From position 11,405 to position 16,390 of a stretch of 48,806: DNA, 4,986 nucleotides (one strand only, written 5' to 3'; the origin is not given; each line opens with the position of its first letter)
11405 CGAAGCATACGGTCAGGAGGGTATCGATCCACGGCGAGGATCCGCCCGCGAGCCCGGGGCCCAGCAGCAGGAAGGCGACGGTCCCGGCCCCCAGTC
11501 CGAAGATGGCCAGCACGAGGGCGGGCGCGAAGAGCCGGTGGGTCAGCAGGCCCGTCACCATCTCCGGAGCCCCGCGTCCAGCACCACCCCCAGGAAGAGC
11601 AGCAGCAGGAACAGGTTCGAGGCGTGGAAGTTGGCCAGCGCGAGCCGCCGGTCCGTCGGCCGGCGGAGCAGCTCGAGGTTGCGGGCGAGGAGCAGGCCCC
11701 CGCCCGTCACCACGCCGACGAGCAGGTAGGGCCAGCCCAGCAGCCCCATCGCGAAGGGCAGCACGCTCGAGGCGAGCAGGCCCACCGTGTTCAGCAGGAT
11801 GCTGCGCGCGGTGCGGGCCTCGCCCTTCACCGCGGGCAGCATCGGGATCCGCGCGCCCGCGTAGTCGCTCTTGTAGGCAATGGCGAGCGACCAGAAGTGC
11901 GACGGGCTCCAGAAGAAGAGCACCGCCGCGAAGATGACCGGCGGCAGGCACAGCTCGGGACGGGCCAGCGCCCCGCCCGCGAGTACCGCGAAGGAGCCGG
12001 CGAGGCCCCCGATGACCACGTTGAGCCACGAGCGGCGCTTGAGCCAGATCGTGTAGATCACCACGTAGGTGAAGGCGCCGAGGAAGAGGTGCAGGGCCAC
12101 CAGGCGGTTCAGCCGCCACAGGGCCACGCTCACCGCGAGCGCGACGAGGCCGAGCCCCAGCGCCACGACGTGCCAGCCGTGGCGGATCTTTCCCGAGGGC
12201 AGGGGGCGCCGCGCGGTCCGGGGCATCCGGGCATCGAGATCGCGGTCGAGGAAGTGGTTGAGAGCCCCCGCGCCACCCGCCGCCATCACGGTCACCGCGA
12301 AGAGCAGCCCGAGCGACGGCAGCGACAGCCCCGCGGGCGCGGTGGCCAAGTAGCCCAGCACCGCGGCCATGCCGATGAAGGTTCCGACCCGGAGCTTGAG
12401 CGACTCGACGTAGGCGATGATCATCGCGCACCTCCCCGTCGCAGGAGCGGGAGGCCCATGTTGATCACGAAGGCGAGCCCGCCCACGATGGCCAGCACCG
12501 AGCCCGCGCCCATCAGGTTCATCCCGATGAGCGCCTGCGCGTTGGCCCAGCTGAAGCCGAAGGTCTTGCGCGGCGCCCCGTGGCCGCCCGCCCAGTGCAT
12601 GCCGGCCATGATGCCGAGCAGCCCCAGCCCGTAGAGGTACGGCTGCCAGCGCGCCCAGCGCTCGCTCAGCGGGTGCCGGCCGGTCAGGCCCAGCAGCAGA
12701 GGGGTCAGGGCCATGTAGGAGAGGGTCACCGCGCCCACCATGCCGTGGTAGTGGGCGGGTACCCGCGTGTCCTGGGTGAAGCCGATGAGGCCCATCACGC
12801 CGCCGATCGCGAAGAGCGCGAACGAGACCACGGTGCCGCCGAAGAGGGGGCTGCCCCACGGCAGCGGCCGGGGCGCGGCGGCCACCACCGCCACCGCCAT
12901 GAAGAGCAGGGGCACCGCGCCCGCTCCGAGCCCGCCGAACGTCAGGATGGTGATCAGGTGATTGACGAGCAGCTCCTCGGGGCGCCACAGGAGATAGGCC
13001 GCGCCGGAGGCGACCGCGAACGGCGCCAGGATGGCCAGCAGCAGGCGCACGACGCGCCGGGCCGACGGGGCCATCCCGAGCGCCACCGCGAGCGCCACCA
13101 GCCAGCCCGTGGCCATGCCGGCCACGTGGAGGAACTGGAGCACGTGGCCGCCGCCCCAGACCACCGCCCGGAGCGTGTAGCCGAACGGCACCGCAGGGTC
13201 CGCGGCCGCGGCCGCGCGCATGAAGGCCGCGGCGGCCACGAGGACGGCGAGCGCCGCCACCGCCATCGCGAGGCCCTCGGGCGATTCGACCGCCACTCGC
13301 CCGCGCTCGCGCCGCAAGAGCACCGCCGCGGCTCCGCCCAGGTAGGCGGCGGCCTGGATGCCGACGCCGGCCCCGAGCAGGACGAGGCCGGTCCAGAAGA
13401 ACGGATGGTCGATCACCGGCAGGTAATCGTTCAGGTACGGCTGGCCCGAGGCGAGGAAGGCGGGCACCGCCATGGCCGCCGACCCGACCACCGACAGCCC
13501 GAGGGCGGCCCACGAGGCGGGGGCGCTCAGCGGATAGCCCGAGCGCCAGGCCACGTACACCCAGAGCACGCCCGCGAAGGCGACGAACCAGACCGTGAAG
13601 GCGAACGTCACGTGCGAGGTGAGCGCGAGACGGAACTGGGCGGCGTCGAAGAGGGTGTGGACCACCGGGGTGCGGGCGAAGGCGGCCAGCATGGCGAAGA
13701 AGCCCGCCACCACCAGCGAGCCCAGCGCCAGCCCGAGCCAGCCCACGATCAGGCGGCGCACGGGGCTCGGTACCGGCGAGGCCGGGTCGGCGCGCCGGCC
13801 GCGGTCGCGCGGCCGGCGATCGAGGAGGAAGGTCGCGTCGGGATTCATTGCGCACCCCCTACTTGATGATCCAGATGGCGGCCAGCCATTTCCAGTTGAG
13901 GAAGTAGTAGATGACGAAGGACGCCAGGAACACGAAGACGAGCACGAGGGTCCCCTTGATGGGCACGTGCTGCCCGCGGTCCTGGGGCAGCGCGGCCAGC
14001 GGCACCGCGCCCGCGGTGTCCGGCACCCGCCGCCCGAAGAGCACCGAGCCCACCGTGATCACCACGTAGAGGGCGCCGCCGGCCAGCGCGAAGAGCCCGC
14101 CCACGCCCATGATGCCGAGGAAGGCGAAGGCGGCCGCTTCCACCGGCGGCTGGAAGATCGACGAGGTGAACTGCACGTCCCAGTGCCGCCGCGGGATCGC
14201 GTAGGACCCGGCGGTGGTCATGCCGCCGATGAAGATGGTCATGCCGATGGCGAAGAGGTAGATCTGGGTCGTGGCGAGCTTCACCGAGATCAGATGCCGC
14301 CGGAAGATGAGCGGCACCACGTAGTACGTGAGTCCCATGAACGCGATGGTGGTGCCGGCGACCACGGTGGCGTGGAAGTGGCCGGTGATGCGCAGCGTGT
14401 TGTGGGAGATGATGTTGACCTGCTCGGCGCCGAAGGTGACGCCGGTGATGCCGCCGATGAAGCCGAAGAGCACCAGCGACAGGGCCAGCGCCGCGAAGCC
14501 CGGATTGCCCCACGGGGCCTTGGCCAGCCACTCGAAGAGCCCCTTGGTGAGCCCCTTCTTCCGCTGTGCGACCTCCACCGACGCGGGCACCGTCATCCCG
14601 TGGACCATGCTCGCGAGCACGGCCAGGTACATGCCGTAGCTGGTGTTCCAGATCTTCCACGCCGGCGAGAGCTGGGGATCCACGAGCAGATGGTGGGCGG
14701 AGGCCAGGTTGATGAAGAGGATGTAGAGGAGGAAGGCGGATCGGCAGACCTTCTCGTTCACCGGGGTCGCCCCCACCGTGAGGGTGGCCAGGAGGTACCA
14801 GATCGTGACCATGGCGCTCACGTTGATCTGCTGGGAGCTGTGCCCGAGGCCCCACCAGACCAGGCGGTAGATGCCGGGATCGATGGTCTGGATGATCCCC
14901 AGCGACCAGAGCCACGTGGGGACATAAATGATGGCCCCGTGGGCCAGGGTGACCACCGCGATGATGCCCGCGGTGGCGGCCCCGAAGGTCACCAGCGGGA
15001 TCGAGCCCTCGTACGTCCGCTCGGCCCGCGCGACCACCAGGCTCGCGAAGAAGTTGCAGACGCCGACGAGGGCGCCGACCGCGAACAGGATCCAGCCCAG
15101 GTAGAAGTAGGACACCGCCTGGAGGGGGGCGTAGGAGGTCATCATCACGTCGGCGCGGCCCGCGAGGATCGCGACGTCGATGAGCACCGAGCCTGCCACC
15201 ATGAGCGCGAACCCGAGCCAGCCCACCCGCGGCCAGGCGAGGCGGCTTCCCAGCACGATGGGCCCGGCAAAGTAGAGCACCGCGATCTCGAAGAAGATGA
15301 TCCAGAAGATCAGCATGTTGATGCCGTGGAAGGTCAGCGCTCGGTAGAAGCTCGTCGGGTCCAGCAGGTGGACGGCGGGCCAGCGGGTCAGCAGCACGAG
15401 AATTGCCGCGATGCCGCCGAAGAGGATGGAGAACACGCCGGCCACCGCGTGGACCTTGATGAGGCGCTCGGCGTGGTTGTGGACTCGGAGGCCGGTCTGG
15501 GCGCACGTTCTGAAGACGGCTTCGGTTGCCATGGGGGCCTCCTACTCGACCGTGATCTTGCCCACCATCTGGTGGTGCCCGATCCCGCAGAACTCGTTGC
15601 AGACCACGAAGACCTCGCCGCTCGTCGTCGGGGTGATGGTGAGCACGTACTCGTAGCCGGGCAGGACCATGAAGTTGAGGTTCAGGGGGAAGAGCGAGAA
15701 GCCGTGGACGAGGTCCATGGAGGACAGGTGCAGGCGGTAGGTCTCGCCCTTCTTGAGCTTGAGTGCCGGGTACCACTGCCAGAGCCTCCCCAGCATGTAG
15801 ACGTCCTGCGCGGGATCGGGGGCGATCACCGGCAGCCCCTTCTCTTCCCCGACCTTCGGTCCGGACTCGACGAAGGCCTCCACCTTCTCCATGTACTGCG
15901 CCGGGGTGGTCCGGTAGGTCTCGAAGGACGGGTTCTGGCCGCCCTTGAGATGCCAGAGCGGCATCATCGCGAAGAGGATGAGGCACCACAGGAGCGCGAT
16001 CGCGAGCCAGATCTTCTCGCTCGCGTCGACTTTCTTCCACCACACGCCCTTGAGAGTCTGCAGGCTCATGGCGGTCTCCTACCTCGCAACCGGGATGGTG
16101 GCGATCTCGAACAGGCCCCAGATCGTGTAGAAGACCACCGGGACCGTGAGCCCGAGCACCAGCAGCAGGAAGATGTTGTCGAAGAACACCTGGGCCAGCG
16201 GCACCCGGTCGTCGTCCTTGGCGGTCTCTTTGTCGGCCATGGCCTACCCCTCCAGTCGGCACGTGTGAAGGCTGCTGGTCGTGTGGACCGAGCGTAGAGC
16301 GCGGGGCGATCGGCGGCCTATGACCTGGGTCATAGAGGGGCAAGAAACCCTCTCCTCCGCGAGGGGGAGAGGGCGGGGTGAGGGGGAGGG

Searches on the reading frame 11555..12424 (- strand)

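Call 78: search_protein_families(library=pfam, proteins=[window:11555-12424:-], max_evalue=0.001)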
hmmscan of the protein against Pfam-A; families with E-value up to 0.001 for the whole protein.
window:11555-12424:- (289 aa): 1 family
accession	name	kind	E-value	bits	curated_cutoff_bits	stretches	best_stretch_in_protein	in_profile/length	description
PF01040.23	UbiA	-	9.7e-49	166.3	34.2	1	20-268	4-248/250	UbiA prenyltransferase family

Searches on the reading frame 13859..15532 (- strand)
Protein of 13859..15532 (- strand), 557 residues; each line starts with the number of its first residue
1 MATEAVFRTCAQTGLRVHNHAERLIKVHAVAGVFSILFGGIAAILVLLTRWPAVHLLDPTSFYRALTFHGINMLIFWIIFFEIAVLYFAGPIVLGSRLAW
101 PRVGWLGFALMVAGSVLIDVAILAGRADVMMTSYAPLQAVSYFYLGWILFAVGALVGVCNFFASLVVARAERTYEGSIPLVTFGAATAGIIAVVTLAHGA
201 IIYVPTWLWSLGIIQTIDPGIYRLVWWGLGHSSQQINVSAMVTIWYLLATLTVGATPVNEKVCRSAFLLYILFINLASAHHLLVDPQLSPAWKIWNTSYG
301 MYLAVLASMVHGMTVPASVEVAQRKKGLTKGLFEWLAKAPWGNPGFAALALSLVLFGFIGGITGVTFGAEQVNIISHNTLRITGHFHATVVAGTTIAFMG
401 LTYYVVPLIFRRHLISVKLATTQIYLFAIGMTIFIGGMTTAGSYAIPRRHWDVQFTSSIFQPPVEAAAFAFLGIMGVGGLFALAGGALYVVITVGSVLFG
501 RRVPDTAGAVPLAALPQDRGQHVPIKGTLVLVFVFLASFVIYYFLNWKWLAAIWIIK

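Call 3: search_protein_families(library=pfam, proteins=[window:13859-15532:-], max_evalue=0.01)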
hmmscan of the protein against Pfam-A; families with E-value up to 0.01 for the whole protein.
window:13859-15532:- (557 aa): 1 family
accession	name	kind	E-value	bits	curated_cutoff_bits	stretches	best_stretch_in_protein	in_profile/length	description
PF00115.25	COX1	-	1.4e-62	212.5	34.8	1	24-461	2-424/436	Cytochrome C and Quinol oxidase polypeptide I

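Call 7: search_protein_families(library=ncbifam, proteins=[window:13859-15532:-], max_evalue=0.01)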
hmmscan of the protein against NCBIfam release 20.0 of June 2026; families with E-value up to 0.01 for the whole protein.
window:13859-15532:- (557 aa): 4 families
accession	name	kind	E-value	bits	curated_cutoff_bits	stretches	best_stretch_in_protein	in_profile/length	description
TIGR02891.1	CtaD_CoxA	equivalog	4.4e-21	75.1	670.75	1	26-465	12-437/504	cytochrome c oxidase subunit I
TIGR02882.1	QoxB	equivalog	1.2e-11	43.8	1015.5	1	28-480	57-504/643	cytochrome aa3 quinol oxidase subunit I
TIGR02843.1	CyoB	equivalog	5.5e-07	28.4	1020.35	2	333-468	363-498/646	cytochrome o ubiquinol oxidase subunit I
NF011592.0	PRK15017.1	equivalog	0.00026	19.9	1271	1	55-195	92-242/663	cytochrome o ubiquinol oxidase subunit I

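Call 67: search_solved_structures(query=window:13859-15532:-, max_evalue=0.00001, show_alignments=1)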
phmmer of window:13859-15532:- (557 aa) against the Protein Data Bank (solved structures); distinct sequences matched with E-value up to 0.00001: 21.
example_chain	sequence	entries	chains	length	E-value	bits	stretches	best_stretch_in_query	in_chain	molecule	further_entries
4g71_A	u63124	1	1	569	2.3e-40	141.9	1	38-513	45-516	Cytochrome c oxidase subunit 1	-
4g72_A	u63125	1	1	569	3.2e-40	141.5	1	38-513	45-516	Cytochrome c oxidase subunit 1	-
4g70_A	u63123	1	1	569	4.2e-40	141.1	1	38-513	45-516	Cytochrome c oxidase subunit 1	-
4g7r_A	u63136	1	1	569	4.5e-40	141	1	38-513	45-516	Cytochrome c oxidase subunit 1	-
4g7q_A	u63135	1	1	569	6.4e-40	140.5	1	38-513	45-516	Cytochrome c oxidase subunit 1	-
4gp4_A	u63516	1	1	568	6.4e-40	140.5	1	38-513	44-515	Cytochrome c oxidase subunit 1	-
3s8g_A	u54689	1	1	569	6.6e-40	140.4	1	38-513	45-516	Cytochrome c oxidase subunit 1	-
1ehk_A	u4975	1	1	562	8.2e-40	140.1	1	38-513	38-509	BA3-TYPE CYTOCHROME-C OXIDASE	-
1xme_A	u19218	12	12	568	8.6e-40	140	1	38-513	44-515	Cytochrome c oxidase polypeptide I | Cytochrome c oxidase subunit 1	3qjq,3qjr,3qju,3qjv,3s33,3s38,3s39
3s8f_A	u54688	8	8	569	8.6e-40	140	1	38-513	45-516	Cytochrome c oxidase subunit 1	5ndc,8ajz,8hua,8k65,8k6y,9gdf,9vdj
2qpd_A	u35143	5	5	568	8.9e-40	140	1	38-513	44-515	Cytochrome c oxidase subunit 1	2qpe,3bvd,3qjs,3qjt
3eh3_A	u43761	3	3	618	8.9e-40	140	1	47-513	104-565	Cytochrome c oxidase subunit 1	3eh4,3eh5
4g7s_A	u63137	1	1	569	8.9e-40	140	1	38-513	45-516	Cytochrome c oxidase subunit 1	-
4gp8_A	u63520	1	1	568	1e-39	139.8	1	38-513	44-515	Cytochrome c oxidase subunit 1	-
4gp5_A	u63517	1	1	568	1.2e-39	139.5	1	38-513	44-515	Cytochrome c oxidase subunit 1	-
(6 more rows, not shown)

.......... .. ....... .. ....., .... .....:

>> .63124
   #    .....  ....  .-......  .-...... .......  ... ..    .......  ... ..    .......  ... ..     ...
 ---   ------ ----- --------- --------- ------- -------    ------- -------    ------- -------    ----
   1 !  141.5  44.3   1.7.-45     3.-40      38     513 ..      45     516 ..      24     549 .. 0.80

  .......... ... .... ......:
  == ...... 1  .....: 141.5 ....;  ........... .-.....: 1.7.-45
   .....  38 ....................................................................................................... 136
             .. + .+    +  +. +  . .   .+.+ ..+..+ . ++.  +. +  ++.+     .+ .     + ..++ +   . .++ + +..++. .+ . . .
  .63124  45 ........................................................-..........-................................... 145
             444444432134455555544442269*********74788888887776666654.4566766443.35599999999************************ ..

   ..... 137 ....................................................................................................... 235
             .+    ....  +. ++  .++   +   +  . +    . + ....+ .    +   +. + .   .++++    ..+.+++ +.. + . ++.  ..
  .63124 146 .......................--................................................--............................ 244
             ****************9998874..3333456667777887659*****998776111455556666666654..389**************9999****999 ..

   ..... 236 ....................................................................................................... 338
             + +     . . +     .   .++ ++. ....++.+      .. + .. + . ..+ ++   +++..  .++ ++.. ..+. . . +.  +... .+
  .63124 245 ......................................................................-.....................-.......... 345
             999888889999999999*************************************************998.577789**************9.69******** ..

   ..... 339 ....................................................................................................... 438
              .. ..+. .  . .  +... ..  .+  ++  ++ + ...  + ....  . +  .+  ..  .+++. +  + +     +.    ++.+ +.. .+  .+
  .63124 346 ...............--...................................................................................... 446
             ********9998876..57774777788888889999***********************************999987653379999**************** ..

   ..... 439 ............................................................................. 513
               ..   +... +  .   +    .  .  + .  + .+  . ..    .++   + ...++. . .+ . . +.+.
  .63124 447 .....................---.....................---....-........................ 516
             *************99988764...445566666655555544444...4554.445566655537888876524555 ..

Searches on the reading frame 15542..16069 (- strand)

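Call 3: search_protein_families(library=pfam, proteins=[window:15542-16069:-], max_evalue=0.01)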
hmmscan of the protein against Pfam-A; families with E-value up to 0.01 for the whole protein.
window:15542-16069:- (175 aa): 1 family
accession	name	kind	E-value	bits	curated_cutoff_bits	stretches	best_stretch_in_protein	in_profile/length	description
PF00116.26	COX2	-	6.4e-05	23.3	22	1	109-169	54-114/120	Cytochrome C oxidase subunit II, periplasmic domain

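Call 7: search_protein_families(library=ncbifam, proteins=[window:15542-16069:-], max_evalue=0.01)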
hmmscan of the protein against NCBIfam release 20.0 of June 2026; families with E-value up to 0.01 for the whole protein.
window:15542-16069:- (175 aa): 4 families
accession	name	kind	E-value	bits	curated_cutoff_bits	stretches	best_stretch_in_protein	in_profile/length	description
TIGR02866.1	CoxB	equivalog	5.5e-11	42.4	147.7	1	103-174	120-191/202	cytochrome c oxidase subunit II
NF050117.1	aa3_CtaC_Actin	exception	4.5e-09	35.9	250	1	90-173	149-231/244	aa3-type cytochrome oxidase subunit II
TIGR04246.1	nitrous_NosZ_Gp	equivalog_domain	1.3e-06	27.1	625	1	103-174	501-576/578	Sec-dependent nitrous-oxide reductase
TIGR04244.1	nitrous_NosZ_RR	equivalog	0.00081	18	625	1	119-175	571-627/627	TAT-dependent nitrous-oxide reductase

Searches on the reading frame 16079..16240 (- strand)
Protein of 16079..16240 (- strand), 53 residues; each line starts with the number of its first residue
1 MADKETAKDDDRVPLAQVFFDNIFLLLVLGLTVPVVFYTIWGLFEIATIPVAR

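Call 3: search_protein_families(library=pfam, proteins=[window:16079-16240:-], max_evalue=0.01)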
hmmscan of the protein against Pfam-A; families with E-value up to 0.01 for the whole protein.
window:16079-16240:- (53 aa): 1 family
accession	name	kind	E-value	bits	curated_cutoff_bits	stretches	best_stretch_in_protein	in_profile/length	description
PF10823.13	DUF2568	-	0.006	17.3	24.2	1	20-48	22-50/92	Protein of unknown function (DUF2568)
